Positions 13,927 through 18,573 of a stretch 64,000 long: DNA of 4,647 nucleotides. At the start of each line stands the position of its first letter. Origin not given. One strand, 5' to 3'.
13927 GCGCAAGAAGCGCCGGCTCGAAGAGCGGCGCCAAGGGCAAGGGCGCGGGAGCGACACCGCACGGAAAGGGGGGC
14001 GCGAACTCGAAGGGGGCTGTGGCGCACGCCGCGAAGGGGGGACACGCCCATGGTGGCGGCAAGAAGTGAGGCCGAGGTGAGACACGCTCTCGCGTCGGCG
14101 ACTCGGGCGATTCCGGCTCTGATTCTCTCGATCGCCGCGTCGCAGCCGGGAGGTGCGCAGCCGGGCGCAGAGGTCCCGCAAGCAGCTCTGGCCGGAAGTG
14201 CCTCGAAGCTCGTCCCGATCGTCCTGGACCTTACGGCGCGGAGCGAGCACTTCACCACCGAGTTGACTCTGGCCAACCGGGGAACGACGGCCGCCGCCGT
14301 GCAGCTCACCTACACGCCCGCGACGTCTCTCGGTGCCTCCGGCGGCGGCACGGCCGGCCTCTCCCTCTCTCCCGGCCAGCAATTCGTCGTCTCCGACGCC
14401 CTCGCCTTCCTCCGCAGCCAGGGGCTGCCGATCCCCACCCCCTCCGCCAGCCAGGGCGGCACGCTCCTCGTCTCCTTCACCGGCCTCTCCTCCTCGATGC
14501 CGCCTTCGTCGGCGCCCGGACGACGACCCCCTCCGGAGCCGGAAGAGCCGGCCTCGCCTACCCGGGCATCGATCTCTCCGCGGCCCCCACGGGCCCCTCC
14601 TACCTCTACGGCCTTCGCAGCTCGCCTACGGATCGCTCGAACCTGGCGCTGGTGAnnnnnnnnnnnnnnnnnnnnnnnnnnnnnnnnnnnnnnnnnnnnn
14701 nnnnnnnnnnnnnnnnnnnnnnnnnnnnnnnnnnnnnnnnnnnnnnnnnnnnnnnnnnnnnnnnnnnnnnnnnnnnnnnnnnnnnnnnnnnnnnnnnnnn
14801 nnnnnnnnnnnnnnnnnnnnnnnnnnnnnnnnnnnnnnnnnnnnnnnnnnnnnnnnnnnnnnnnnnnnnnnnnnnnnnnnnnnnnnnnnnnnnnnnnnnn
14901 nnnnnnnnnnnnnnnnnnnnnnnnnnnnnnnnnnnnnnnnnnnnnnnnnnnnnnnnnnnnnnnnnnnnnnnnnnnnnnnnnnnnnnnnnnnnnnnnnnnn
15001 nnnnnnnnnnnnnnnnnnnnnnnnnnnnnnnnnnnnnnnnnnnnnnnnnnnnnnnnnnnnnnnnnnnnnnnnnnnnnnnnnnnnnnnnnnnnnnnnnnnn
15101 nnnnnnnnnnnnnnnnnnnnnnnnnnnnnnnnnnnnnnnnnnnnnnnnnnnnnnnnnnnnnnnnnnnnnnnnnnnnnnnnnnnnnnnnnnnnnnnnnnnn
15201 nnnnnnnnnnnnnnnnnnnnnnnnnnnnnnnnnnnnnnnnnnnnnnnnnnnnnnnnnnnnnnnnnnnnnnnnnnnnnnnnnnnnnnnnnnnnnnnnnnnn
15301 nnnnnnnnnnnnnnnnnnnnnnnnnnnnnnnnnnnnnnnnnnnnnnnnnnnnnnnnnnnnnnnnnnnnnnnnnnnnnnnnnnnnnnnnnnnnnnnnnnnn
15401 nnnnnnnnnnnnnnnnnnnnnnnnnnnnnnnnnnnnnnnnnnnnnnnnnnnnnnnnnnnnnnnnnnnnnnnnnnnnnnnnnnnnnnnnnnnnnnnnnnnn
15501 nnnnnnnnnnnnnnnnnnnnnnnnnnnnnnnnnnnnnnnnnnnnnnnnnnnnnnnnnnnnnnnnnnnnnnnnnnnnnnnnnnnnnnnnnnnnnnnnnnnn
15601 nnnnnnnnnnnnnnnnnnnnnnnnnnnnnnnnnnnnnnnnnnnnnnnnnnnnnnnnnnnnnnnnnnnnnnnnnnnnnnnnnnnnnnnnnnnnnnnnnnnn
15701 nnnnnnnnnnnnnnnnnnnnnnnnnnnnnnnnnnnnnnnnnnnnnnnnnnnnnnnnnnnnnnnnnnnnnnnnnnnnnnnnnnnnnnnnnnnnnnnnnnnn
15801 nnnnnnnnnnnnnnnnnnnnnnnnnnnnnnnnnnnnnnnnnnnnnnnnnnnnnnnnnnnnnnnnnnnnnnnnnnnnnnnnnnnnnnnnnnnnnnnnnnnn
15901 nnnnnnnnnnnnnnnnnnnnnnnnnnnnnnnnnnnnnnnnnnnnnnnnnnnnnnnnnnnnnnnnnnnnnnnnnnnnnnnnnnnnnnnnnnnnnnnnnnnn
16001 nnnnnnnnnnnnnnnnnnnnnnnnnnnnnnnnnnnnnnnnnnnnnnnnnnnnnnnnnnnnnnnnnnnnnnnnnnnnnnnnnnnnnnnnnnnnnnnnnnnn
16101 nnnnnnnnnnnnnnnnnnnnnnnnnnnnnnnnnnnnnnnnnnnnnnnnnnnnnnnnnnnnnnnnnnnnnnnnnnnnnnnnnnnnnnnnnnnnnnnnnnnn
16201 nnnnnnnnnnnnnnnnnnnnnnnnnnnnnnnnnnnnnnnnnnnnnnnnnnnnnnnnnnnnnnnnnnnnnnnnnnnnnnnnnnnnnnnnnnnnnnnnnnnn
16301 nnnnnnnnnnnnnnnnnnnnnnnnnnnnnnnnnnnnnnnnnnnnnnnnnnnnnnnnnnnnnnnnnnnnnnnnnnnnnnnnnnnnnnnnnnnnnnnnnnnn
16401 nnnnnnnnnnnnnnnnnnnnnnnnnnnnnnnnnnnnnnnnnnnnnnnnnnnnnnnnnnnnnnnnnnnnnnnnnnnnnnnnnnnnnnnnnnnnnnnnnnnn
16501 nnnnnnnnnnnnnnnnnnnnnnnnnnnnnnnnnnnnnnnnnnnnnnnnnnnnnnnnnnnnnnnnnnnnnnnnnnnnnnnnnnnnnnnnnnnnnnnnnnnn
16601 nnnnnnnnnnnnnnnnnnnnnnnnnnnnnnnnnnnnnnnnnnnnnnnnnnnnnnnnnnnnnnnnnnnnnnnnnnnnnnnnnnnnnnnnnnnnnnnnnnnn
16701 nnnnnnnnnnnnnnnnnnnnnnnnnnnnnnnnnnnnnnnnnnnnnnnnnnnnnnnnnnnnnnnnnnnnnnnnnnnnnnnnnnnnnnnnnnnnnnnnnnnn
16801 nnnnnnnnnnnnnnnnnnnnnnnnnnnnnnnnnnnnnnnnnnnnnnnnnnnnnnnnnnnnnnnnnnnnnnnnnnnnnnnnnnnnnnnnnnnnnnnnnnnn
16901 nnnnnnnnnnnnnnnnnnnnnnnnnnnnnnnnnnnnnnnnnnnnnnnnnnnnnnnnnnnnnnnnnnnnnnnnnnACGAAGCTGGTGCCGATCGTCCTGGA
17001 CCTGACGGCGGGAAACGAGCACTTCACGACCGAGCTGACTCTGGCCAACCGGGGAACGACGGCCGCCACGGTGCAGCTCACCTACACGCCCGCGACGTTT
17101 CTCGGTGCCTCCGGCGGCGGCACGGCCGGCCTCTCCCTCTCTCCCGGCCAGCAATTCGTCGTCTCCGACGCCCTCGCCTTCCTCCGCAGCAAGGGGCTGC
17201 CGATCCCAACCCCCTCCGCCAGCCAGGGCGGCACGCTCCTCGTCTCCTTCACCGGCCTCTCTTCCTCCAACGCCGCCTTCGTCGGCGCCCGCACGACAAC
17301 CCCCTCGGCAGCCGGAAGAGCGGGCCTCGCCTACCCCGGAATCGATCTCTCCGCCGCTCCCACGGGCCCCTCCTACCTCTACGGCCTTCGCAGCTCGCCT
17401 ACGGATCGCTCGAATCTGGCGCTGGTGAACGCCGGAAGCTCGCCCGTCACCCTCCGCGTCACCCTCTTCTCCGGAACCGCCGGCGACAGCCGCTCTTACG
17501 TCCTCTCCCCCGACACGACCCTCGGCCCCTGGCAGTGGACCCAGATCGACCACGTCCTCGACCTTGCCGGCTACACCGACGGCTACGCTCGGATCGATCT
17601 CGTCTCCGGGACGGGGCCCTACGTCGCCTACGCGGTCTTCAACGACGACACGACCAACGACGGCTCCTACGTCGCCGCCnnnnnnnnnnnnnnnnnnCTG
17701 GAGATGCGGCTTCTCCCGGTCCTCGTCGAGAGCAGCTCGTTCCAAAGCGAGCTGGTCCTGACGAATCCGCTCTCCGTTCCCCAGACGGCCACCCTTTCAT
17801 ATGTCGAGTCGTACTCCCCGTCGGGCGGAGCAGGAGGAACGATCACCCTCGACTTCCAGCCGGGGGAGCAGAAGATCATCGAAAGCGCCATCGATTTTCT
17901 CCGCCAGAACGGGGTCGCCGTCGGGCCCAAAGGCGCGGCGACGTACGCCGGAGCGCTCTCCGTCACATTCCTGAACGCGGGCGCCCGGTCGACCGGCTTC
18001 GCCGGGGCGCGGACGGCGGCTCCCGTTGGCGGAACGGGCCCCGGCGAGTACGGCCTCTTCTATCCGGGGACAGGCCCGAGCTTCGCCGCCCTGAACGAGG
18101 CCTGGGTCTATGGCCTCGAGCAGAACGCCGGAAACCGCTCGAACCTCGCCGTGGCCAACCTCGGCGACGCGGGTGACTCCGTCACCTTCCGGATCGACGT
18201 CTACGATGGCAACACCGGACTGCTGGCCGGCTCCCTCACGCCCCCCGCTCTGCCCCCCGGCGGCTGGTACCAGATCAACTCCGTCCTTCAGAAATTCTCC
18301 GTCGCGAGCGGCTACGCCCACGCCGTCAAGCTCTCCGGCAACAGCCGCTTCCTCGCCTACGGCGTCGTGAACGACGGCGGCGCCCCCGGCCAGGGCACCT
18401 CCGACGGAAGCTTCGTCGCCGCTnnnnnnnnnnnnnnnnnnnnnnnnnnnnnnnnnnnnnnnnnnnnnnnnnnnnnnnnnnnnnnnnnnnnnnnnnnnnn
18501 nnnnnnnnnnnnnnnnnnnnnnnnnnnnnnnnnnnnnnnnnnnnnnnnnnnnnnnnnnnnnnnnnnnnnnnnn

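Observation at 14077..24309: A ~200-aa domain I could not assign to any family, present as tandem pairs (six copies) in three consecutive large secreted proteins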

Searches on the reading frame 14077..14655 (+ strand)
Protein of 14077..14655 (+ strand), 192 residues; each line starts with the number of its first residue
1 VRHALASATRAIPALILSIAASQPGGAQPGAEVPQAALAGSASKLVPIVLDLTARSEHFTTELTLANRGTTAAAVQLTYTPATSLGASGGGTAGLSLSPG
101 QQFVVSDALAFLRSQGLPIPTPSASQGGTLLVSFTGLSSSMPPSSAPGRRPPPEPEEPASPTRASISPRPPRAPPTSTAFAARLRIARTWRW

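Call 8: search_protein_families(library=pfam, proteins=[window:14077-14655:+], max_evalue=0.1)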
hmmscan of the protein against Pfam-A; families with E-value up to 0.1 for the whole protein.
window:14077-14655:+ (192 aa): 0 families

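Call 9: search_protein_families(library=ncbifam, proteins=[window:14077-14655:+], max_evalue=0.1)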
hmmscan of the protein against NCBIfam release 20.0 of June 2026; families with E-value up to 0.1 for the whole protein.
window:14077-14655:+ (192 aa): 0 families

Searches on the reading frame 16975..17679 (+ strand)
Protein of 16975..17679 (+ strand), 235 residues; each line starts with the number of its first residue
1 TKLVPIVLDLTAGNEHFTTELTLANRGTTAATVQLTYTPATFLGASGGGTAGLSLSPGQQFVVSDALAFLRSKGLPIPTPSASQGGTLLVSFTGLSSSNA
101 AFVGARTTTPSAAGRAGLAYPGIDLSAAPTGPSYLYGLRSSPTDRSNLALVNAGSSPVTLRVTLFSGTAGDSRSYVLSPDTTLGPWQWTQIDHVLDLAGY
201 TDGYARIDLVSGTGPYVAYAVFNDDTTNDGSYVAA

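Call 52: search_protein_families(library=pfam, proteins=[window:16975-17679:+], max_evalue=10)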
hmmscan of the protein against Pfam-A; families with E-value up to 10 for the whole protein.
window:16975-17679:+ (235 aa): 1 family
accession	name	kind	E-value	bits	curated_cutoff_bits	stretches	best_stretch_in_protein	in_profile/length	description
PF05506.17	PLipase_C_C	-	0.0046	18.3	24.4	1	146-184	14-51/80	Bacterial phospholipase C, C-terminal domain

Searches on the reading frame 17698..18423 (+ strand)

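Call 52: search_protein_families(library=pfam, proteins=[window:17698-18423:+], max_evalue=10)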
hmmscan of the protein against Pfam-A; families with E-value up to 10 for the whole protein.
window:17698-18423:+ (242 aa): 2 families
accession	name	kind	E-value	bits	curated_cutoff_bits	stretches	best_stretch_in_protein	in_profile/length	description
PF09383.16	NIL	-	0.2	12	24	1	44-75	41-71/73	NIL domain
PF19386.4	DUF5961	-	0.23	12.1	25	0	30-51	25-46/72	Family of unknown function (DUF5961)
